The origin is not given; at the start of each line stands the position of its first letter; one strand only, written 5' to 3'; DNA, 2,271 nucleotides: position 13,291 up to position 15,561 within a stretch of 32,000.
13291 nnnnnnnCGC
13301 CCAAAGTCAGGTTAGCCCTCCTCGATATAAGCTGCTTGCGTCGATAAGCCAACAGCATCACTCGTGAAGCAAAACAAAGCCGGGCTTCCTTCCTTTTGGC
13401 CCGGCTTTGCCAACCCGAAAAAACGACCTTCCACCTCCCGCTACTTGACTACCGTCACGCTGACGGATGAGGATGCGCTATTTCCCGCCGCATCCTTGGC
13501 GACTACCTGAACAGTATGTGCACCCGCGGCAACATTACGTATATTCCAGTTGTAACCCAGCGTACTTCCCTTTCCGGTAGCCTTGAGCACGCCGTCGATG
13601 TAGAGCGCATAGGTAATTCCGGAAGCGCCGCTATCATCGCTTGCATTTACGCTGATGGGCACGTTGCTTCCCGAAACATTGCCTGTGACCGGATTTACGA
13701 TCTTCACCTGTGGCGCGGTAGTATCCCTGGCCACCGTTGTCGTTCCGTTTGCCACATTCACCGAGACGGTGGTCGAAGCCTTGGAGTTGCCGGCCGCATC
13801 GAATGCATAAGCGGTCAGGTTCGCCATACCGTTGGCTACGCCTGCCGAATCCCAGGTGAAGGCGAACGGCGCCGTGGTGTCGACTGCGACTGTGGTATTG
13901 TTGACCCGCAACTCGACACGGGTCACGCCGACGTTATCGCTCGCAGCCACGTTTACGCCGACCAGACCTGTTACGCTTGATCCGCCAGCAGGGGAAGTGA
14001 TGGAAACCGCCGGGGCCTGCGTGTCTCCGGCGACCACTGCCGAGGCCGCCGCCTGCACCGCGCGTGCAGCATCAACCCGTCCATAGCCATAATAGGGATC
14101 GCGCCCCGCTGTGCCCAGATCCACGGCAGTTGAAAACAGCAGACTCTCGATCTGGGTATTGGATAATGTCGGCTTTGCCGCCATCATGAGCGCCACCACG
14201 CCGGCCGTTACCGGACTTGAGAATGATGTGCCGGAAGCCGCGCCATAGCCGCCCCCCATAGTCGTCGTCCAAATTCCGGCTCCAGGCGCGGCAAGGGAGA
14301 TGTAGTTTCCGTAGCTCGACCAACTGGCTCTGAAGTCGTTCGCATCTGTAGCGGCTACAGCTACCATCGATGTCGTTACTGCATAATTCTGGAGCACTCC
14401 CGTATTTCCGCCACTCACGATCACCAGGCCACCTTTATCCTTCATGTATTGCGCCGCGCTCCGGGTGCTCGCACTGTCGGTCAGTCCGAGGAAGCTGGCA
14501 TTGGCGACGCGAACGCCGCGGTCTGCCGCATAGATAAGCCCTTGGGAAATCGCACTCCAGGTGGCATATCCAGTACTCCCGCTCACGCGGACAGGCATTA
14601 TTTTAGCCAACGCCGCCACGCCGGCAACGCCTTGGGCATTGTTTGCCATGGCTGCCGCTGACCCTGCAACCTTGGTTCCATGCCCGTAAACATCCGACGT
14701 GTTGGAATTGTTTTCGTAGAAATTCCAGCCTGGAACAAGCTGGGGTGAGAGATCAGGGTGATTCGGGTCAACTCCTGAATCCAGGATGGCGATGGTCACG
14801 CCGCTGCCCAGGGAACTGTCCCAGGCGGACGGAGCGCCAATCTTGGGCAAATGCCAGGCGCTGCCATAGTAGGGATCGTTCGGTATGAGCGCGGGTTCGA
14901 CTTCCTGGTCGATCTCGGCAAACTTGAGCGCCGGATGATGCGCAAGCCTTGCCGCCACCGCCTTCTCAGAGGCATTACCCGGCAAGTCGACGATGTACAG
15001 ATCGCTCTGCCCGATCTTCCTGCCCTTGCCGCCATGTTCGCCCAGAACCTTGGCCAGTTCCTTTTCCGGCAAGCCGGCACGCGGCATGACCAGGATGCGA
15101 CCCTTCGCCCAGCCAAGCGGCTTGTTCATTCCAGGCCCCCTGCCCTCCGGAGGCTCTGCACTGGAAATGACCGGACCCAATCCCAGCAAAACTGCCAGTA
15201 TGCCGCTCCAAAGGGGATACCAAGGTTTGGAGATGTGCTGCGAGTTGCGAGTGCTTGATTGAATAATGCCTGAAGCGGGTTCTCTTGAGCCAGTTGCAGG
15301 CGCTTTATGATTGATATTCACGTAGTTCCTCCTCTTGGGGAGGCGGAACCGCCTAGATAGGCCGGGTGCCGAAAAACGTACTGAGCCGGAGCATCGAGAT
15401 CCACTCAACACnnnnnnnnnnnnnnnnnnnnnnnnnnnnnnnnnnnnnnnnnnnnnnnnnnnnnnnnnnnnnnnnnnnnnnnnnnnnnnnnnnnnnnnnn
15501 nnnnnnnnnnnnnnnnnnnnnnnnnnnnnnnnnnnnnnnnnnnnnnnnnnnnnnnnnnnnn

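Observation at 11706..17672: Three PEP-CTERM cargo genes, two of them sandwiched between the S8 paralogs, with no exosortase in the window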

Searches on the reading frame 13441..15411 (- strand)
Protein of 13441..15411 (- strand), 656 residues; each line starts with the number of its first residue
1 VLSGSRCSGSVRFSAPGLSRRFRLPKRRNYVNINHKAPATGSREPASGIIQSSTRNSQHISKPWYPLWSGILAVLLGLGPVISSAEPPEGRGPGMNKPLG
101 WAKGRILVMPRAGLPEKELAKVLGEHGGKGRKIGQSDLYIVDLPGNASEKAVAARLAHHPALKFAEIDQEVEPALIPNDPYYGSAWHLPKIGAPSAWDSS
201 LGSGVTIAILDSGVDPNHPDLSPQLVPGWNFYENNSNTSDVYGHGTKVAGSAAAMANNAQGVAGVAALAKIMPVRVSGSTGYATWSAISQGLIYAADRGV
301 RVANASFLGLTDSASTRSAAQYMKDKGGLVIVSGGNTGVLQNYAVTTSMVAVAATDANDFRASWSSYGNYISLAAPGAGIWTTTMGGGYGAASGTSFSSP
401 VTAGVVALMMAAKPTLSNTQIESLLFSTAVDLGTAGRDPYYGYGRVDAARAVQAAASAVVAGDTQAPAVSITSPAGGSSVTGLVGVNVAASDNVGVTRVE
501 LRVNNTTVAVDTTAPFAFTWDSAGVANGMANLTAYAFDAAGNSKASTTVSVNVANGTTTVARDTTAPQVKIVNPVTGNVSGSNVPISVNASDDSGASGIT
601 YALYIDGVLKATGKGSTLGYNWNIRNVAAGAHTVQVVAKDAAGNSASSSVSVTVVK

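Call 5: search_protein_families(library=ncbifam, proteins=[window:13441-15411:-], max_evalue=0.01)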
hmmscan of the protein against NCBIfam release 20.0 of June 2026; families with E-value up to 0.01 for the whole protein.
window:13441-15411:- (656 aa): 9 families
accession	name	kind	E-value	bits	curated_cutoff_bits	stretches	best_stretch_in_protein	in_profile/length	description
TIGR03921.1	T7SS_mycosin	equivalog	2.3e-48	165.1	278.75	1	193-467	3-301/353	type VII secretion-associated serine protease mycosin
NF033595.1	denti_PrtP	equivalog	8.8e-20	70.8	300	2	331-460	370-510/606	dentilisin complex serine proteinase subunit PrtP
NF051851.1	AtpSerPepEprS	equivalog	5.4e-13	47.9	1700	2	350-455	257-366/988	autotransporter serine peptidase EprS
NF049966.1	QH_SP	equivalog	3.3e-10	39.7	165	1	207-433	2-215/219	subtilisin-like serine protease QhpE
TIGR03895.1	protease_PatA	subfamily_domain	2.4e-08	33.2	421.05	1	244-431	1-202/606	PatA/PatG family cyanobactin maturation protease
NF047446.1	barrel_OmpL47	domain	1.2e-07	32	40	1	486-553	7-68/68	OmpL47-type beta-barrel domain-containing protein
NF040808.2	CspC_non_triad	exception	0.00017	20.2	675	0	372-438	460-529/556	bile acid germinant receptor pseudoprotease CspC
NF033707.1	T9SS_sortase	equivalog_domain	0.0018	16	420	0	526-655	839-989/1095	type IX secretion system sortase PorU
NF047441.1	Lepto_OmpL47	equivalog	0.0039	16.8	250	1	526-654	111-229/336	multi-beta-barrel domain surface protein OmpL47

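Call 6: search_protein_families(library=pfam, proteins=[window:13441-15411:-], max_evalue=0.01)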
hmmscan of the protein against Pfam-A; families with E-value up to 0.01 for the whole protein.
window:13441-15411:- (656 aa): 6 families
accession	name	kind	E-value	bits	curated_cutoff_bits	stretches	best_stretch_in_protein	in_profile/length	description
PF00082.27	Peptidase_S8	-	1e-46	160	21.8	1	202-444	1-288/288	Subtilase family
PF17957.7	Big_7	-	2.2e-28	99.1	24.1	2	467-534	1-70/70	Bacterial Ig domain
PF19077.6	Big_13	-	1.2e-06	29.3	27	1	621-654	63-100/102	Bacterial Ig-like domain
PF13750.12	Big_3_3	-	0.00031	20.9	27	0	517-574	4-51/157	Bacterial Ig-like domain (group 3)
PF02494.22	HYR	-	0.0024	18.6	21.7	0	628-654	55-81/81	HYR domain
PF08329.16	ChitinaseA_N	-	0.0068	16.5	21.2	1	583-654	37-107/133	Chitinase A, N-terminal domain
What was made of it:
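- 13441..15321 (-): S8 paralog 1: a subtilase with a propeptide, a catalytic domain and two Big_7 domains. The corrected start is GTG 15321, preceded by AGGAGG, which gives 626 aa. Pfam PF00082 at 160 bits and Big_7 at 99 bits (call 6).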

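Call 84: find_homologous_proteins(query=window:13441-15321:-, max_evalue=1e-30)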
Query window:13441-15321:- (626 aa): 5021 proteins with E <= 1e-30 among 8000 candidates; the best 120 are listed.
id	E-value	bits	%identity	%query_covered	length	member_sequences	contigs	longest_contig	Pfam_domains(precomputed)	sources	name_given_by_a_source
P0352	0.0e+0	1241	92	100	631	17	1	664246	PF17957.8,PF00082.28,PF19077.7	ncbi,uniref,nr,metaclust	ncbi:Serine protease, subtilisin family [Nitrosospira multiformis]|uniref:Serine protease, subtilisi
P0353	0.0e+0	1182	88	100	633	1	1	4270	PF17957.8,PF00082.28,PF19077.7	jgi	jgi:hypothetical protein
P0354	0.0e+0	1128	89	94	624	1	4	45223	PF17957.8,PF00082.28,PF19077.7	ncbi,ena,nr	ncbi:MAG: peptidase S8 [Nitrosomonadales bacterium SCN 54-20]|nr:MAG: peptidase S8 [Nitrosomonadales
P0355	0.0e+0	1101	83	100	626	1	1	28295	PF17957.8,PF00082.28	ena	-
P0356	0.0e+0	1090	82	100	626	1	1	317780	PF17957.8,PF00082.28,PF19077.7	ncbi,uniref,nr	ncbi:S8 family serine peptidase [Nitrosospira multiformis]|uniref:Subtilase family protein n=1 Tax=N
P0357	0.0e+0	1077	86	94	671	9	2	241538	PF17957.8,PF00082.28,PF19077.7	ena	-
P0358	0.0e+0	1057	83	92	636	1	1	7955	PF17957.8,PF00082.28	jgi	jgi:hypothetical protein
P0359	0.0e+0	1054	83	94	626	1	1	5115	PF17957.8,PF00082.28,PF19077.7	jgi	jgi:hypothetical protein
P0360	0.0e+0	1051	88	90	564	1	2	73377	PF17957.8,PF00082.28,PF19077.7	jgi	jgi:hypothetical protein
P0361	0.0e+0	1043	87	90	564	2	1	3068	PF17957.8,PF00082.28,PF19077.7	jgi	jgi:hypothetical protein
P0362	3.9e-296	1001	83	90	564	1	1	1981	PF17957.8,PF00082.28,PF19077.7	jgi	-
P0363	2.1e-288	976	73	100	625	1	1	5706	PF17957.8,PF00082.28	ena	-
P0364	3.8e-285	965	87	84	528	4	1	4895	PF17957.8,PF00082.28,PF19077.7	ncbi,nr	ncbi:MAG: Peptidase and in, kexin, sedolisin, partial [Nitrosospira multiformis]|nr:Peptidase and in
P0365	6.7e-285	964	76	94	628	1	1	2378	PF17957.8,PF13750.13,PF00082.28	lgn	-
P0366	5.7e-280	948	70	100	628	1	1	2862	PF17957.8,PF00082.28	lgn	-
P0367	8.0e-280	947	72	96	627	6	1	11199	PF17957.8,PF00082.28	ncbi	-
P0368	3.2e-276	936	70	100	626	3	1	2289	PF17957.8,PF00082.28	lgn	-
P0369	1.8e-275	933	70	98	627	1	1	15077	PF17957.8,PF00082.28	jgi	jgi:thermitase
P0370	1.3e-274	930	70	100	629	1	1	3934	PF17957.8,PF13750.13,PF00082.28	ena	-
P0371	1.3e-269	914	77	85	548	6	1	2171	PF17957.8,PF13750.13,PF00082.28,PF19077.7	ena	-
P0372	2.8e-269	913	69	100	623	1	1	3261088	PF17957.8,PF00082.28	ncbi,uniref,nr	ncbi:peptidase S8 [Nitrosospira lacus]|uniref:Peptidase S8 n=1 Tax=Nitrosospira lacus TaxID=1288494 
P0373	1.8e-266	903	72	92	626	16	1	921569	PF17957.8,PF00082.28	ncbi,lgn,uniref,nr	ncbi:subtilase family protein [Nitrosospira sp. Nsp2]|uniref:S8 family serine peptidase n=1 Tax=Nitr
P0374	1.7e-265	900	68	100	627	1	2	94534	PF17957.8,PF00082.28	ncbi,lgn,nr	ncbi:MAG: S8 family serine peptidase [Nitrosospira sp.]|nr:S8 family serine peptidase [Nitrosospira 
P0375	7.3e-265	898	69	100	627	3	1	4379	PF17957.8,PF00082.28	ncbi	-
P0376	1.1e-261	888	67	100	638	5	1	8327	PF17957.8,PF00082.28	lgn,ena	-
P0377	3.7e-259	879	68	100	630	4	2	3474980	PF17957.8,PF00082.28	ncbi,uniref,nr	ncbi:subtilase family protein [Nitrosospira sp. Nsp5]|uniref:Subtilase family protein n=1 Tax=Nitros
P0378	6.8e-259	878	70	92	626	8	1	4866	PF17957.8,PF00082.28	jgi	jgi:thermitase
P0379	6.5e-257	872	67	100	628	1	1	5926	PF17957.8,PF00082.28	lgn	-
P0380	2.6e-256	870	67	94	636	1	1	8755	PF17957.8,PF00082.28,PF19077.7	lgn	-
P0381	5.8e-256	869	67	100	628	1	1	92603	PF17957.8,PF00082.28,PF19077.7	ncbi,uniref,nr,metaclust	ncbi:S8 family serine peptidase [Nitrosospira sp. NpAV]|uniref:S8 family serine peptidase n=1 Tax=Ni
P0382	9.9e-255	865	70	92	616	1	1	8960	PF17957.8,PF00082.28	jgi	jgi:thermitase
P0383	5.2e-252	856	69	94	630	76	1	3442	PF17957.8,PF00082.28,PF19077.7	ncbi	-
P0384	1.4e-251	854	72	88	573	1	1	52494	PF02494.23,PF17957.8,PF00082.28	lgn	-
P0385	2.2e-250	850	71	89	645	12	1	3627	PF17957.8,PF00082.28,PF19077.7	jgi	jgi:thermitase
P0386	2.2e-250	850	72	86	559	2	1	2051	PF17957.8,PF00082.28,PF19077.7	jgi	jgi:hypothetical protein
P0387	2.0e-248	844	48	90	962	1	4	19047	PF22148.2,PF17957.8,PF13750.13,PF16355.12,PF21865.3,PF00082.28,PF19077.7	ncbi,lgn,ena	-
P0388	7.5e-244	829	71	86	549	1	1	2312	PF17957.8,PF00082.28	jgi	jgi:hypothetical protein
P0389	1.2e-243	828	53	88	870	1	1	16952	PF27332.1,PF07610.18,PF17957.8,PF13750.13,PF21865.3,PF22544.3,PF00082.28,PF19077.7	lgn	-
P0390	5.6e-243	826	63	100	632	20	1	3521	PF17957.8,PF00082.28,PF19077.7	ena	-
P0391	2.1e-242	824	70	90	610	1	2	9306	PF22148.2,PF17957.8,PF13750.13,PF00082.28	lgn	-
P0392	2.9e-241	820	69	89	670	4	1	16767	PF17957.8,PF00082.28,PF19077.7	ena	-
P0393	1.2e-239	815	88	72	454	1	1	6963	PF17957.8,PF00082.28,PF19077.7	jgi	-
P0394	9.6e-238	809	67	89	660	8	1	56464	PF17957.8,PF00082.28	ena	-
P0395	9.7e-238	808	68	88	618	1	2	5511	PF17957.8,PF00082.28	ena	-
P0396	2.8e-237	807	64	97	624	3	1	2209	PF17957.8,PF00082.28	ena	-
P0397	7.8e-235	799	62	98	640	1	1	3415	PF17957.8,PF00082.28,PF19077.7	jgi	jgi:thermitase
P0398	8.0e-234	796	85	72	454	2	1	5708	PF17957.8,PF00082.28,PF19077.7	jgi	-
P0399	1.3e-233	795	67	89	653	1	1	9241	PF17957.8,PF00082.28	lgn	-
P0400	2.6e-233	794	65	93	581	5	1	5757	PF17957.8,PF00082.28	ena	-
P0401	3.9e-233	793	65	94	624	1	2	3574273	PF17957.8,PF00082.28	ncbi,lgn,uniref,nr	ncbi:S8 family serine peptidase [Nitrosospira sp. Is2]|uniref:S8 family serine peptidase n=1 Tax=Nit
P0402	1.2e-232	792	63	94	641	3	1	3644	PF17957.8,PF00082.28,PF19077.7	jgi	-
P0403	3.9e-232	790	61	100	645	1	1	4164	PF17957.8,PF00082.28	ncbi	-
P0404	1.7e-230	785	64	93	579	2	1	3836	PF17957.8,PF00082.28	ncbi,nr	ncbi:MAG: S8 family serine peptidase [Pseudomonadota bacterium]|nr:S8 family serine peptidase [Pseud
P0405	8.8e-230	782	61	97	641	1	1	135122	PF17957.8,PF00082.28,PF19077.7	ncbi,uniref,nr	ncbi:subtilase family protein [Nitrosomonas nitrosa]|uniref:S8 family serine peptidase n=1 Tax=Nitro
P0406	2.7e-229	781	61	97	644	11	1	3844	PF17957.8,PF00082.28,PF19077.7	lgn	-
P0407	7.9e-229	779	64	94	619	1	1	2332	PF17957.8,PF00082.28,PF19077.7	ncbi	-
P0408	1.4e-228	778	65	90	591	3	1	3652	PF17957.8,PF00082.28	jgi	-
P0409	3.1e-228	777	64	92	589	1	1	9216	PF22148.2,PF17957.8,PF00082.28,PF19077.7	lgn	-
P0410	7.3e-228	776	61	98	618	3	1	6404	PF17957.8,PF00082.28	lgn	-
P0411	2.3e-227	774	67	89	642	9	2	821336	PF17957.8,PF00082.28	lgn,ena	-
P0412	4.2e-227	773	61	96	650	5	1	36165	PF17957.8,PF00082.28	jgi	jgi:thermitase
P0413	8.1e-227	772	61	94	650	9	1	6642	PF17957.8,PF00082.28,PF19077.7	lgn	-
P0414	6.9e-226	769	65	91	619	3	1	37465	PF17957.8,PF00082.28,PF19077.7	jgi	-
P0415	1.4e-225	768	66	88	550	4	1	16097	PF17957.8,PF00082.28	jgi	jgi:subtilisin family serine protease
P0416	3.8e-225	767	66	88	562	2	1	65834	PF17957.8,PF00082.28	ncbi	ncbi:MAG: S8 family serine peptidase [Pseudomonadota bacterium]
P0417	5.8e-225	766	64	93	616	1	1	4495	PF17957.8,PF00082.28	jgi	jgi:thermitase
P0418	6.4e-225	766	61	93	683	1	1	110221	PF17957.8,PF00082.28,PF19077.7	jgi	jgi:thermitase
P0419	1.1e-224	765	61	94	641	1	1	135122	PF17957.8,PF00082.28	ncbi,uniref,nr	ncbi:subtilisin family serine protease [Nitrosomonas nitrosa]|uniref:S8 family serine peptidase n=1 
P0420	2.6e-224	764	66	88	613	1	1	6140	PF22148.2,PF17957.8,PF13750.13,PF00082.28,PF19077.7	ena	-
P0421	3.5e-224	764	65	88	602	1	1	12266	PF17957.8,PF00082.28,PF19077.7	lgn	-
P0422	6.6e-224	763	63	91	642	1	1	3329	PF17957.8,PF00082.28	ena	-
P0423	8.6e-224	762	65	89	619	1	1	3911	PF17957.8,PF00082.28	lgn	-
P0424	9.5e-224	762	68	88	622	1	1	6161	PF17957.8,PF00082.28,PF19077.7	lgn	-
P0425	1.0e-223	762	65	88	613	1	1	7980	PF22148.2,PF17957.8,PF00082.28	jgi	jgi:thermitase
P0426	1.5e-223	762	65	88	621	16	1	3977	PF17957.8,PF00082.28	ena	-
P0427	2.5e-223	761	65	88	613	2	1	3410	PF22148.2,PF17957.8,PF00082.28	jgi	jgi:thermitase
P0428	9.6e-223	759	65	89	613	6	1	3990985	PF22148.2,PF17957.8,PF00082.28,PF19077.7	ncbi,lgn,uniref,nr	ncbi:S8 family serine peptidase [Noviherbaspirillum sp. L7-7A]|uniref:S8 family serine peptidase n=1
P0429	1.1e-222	759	63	93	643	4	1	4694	PF17957.8,PF00082.28,PF19077.7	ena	-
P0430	1.8e-222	758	65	88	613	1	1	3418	PF22148.2,PF17957.8,PF00082.28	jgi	jgi:thermitase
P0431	5.7e-222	756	65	88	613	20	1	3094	PF22148.2,PF17957.8,PF13750.13,PF00082.28,PF19077.7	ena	-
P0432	1.1e-221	755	64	88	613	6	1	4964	PF22148.2,PF17957.8,PF00082.28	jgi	jgi:thermitase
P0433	1.3e-221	755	65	88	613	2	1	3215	PF22148.2,PF17957.8,PF00082.28,PF19077.7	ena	-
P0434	1.6e-221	755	64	89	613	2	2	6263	PF22148.2,PF17957.8,PF00082.28,PF19077.7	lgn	-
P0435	2.0e-221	755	60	99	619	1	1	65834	PF17957.8,PF00082.28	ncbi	ncbi:MAG: S8 family serine peptidase [Pseudomonadota bacterium]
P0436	2.9e-220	751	65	90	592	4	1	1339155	PF17957.8,PF00082.28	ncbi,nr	ncbi:MAG: S8 family serine peptidase [Nitrosomonas sp.]|nr:S8 family serine peptidase [Nitrosomonas 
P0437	4.1e-220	750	64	89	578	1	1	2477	PF22148.2,PF17957.8,PF00082.28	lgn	-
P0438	4.1e-220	750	62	89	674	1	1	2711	PF17957.8,PF00082.28,PF19077.7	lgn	-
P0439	1.1e-219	749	65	88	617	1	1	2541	PF17957.8,PF00082.28,PF19077.7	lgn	-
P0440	1.4e-219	749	61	92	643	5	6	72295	PF17957.8,PF00082.28,PF19077.7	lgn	-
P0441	1.4e-219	748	59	96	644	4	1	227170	PF17957.8,PF00082.28,PF19077.7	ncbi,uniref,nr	ncbi:S8 family serine peptidase [Nitrosomonas sp.]|uniref:S8 family serine peptidase n=1 Tax=Nitroso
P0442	1.7e-219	748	64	89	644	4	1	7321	PF17957.8,PF00082.28,PF19077.7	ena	-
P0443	5.0e-219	747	58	100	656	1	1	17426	PF17957.8,PF00082.28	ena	-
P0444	5.1e-219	747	59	96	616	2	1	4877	PF17957.8,PF00082.28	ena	-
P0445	9.0e-219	746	63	89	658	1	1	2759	PF17957.8,PF00082.28,PF19077.7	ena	-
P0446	9.2e-219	746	64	88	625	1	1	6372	PF17957.8,PF00082.28,PF19077.7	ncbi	-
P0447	1.9e-218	745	65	88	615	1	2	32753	PF17957.8,PF00082.28,PF19077.7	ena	-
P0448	2.1e-218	745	63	93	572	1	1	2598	PF17957.8,PF00082.28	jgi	-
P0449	5.5e-218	743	65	89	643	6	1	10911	PF17957.8,PF00082.28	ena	-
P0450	5.8e-218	743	64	87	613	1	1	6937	PF17957.8,PF00082.28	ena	-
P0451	7.0e-218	743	63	89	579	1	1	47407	PF17957.8,PF00082.28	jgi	jgi:subtilisin family serine protease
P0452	7.1e-218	743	64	87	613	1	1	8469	PF17957.8,PF00082.28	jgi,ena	-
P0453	1.0e-217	742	61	95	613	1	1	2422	PF22148.2,PF17957.8,PF00082.28,PF19077.7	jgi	jgi:thermitase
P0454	1.1e-217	742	64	89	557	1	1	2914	PF17957.8,PF13750.13,PF00082.28,PF19077.7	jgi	jgi:subtilisin family serine protease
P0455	3.1e-217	741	63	89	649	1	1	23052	PF17957.8,PF00082.28,PF19077.7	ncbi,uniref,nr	ncbi:S8 family serine peptidase [Nitrosomonas halophila]|uniref:Subtilase family protein n=1 Tax=Nit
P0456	4.5e-217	740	60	95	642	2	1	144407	PF17957.8,PF00082.28,PF19077.7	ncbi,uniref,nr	ncbi:Subtilase family protein [Nitrosomonas aestuarii]|uniref:Subtilase family protein n=1 Tax=Nitro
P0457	6.7e-217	740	63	89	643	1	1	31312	PF17957.8,PF00082.28,PF19077.7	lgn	-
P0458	9.6e-217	739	62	89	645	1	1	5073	PF17957.8,PF00082.28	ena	-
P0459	1.4e-216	739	63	94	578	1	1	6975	PF17957.8,PF00082.28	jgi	jgi:subtilisin family serine protease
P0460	2.0e-216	738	64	88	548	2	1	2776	PF17957.8,PF00082.28,PF19077.7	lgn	-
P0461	3.2e-216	737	65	88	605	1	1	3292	PF17957.8,PF00082.28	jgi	-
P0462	3.8e-216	737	60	96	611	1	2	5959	PF22148.2,PF17957.8,PF00082.28,PF19077.7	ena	-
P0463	5.9e-216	737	63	88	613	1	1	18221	PF22148.2,PF17957.8,PF00082.28,PF19077.7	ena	-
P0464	1.2e-215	736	64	87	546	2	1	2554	PF17957.8,PF13750.13,PF00082.28,PF19077.7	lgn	-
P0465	1.6e-215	735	60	95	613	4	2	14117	PF22148.2,PF17957.8,PF00082.28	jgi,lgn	jgi:hypothetical protein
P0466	2.1e-215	735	62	91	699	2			PF17957.8,PF00082.28,PF19077.7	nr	nr:MHFG family PEP-CTERM protein [uncultured Roseateles sp.]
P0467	2.5e-215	734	60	94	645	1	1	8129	PF17957.8,PF00082.28,PF19077.7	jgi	-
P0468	2.7e-215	734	63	88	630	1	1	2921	PF17957.8,PF00082.28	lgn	-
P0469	4.4e-215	734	59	94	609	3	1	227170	PF17957.8,PF00082.28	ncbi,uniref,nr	ncbi:S8 family serine peptidase [Nitrosomonas sp.]|uniref:S8 family serine peptidase n=1 Tax=Nitroso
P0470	7.1e-215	733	64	87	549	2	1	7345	PF17957.8,PF00082.28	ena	-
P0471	8.5e-215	733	59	95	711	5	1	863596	PF17957.8,PF00082.28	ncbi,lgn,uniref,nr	ncbi:MHFG family PEP-CTERM protein [Roseateles toxinivorans]|uniref:Subtilisin family serine proteas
